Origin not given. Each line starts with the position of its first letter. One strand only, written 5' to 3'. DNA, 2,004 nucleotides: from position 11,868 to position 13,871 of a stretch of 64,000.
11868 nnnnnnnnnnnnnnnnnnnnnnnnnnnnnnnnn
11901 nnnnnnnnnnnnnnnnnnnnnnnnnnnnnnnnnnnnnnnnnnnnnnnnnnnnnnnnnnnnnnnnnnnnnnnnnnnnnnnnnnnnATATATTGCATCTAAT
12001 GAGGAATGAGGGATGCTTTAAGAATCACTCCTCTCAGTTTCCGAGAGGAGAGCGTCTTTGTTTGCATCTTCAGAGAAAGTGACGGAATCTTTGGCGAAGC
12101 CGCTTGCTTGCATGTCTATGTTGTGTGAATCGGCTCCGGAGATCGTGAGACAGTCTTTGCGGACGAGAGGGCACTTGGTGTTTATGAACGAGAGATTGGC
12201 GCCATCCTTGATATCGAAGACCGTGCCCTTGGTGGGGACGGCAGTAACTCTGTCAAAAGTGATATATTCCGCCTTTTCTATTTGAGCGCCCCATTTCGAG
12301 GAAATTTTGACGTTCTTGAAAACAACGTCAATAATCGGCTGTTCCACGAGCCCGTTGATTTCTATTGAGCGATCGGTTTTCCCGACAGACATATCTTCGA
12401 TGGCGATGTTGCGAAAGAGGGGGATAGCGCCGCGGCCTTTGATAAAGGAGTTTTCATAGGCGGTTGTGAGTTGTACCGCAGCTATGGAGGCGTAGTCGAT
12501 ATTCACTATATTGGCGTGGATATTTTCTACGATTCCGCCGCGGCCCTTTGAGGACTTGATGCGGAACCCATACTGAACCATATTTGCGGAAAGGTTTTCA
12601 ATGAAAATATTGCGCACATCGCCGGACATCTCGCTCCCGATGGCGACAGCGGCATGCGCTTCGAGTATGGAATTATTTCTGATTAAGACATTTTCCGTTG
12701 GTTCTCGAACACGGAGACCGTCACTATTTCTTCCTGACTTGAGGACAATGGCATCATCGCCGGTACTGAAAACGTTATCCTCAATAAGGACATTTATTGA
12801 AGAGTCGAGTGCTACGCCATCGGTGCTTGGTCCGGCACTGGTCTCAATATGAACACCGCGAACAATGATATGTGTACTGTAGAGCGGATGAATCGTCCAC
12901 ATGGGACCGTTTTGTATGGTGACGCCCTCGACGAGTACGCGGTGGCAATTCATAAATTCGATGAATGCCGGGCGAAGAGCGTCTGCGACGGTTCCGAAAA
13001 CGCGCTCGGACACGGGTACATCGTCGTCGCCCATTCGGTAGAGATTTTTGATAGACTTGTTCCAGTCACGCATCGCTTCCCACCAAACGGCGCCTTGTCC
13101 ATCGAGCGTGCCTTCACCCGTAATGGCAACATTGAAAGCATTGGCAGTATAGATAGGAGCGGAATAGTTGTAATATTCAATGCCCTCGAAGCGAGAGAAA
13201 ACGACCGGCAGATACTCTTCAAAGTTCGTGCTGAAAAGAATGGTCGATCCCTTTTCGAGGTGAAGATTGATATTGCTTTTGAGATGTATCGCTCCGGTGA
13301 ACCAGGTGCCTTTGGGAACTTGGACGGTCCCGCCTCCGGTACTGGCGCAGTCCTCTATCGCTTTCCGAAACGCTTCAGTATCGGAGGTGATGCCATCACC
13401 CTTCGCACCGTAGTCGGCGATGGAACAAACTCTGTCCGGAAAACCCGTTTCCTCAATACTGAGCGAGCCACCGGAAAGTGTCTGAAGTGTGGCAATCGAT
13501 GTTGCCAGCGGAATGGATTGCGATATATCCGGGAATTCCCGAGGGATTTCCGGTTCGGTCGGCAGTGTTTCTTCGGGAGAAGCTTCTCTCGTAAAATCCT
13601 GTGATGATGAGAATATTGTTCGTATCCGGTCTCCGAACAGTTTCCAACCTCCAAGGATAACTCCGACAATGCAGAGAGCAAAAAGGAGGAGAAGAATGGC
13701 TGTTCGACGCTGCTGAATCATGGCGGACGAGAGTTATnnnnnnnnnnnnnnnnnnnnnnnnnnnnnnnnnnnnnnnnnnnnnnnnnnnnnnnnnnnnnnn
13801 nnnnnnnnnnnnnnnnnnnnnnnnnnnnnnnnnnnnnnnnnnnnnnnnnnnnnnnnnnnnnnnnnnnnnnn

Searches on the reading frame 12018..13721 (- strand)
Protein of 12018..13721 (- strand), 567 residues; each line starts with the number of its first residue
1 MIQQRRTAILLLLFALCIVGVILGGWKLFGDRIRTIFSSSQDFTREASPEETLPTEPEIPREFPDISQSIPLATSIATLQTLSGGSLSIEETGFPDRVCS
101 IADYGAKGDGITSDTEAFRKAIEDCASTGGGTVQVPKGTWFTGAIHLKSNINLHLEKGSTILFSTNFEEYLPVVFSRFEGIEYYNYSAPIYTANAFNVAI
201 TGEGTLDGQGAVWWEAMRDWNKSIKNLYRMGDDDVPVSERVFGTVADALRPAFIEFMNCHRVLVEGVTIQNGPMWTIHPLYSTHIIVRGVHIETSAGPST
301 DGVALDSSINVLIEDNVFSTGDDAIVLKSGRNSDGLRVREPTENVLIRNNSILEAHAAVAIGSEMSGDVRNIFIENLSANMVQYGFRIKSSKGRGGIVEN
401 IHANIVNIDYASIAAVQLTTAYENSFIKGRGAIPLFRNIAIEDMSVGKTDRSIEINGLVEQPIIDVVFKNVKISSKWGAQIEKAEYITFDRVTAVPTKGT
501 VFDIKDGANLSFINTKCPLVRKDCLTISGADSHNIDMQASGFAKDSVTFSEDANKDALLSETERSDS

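Call 39: search_protein_families(library=pfam, proteins=[window:12018-13721:-], max_evalue=0.001)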
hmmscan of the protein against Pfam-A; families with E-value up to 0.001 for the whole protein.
window:12018-13721:- (567 aa): 4 families
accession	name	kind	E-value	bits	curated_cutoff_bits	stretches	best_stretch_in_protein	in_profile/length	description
PF00295.23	Glyco_hydro_28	-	1e-27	97.6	22.9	2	250-485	90-316/324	Glycosyl hydrolases family 28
PF12708.12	Pect-lyase_RHGA_epim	-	1.3e-11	45.2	27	1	100-154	3-59/213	Rhamnogalacturonase A/epimerase, pectate lyase-like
PF05048.19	NosD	-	5.5e-07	29.7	23.6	1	238-416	30-184/212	Periplasmic copper-binding protein (NosD)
PF13229.12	Beta_helix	-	1.3e-05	25.3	25.9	0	254-331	49-124/158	Right handed beta helix region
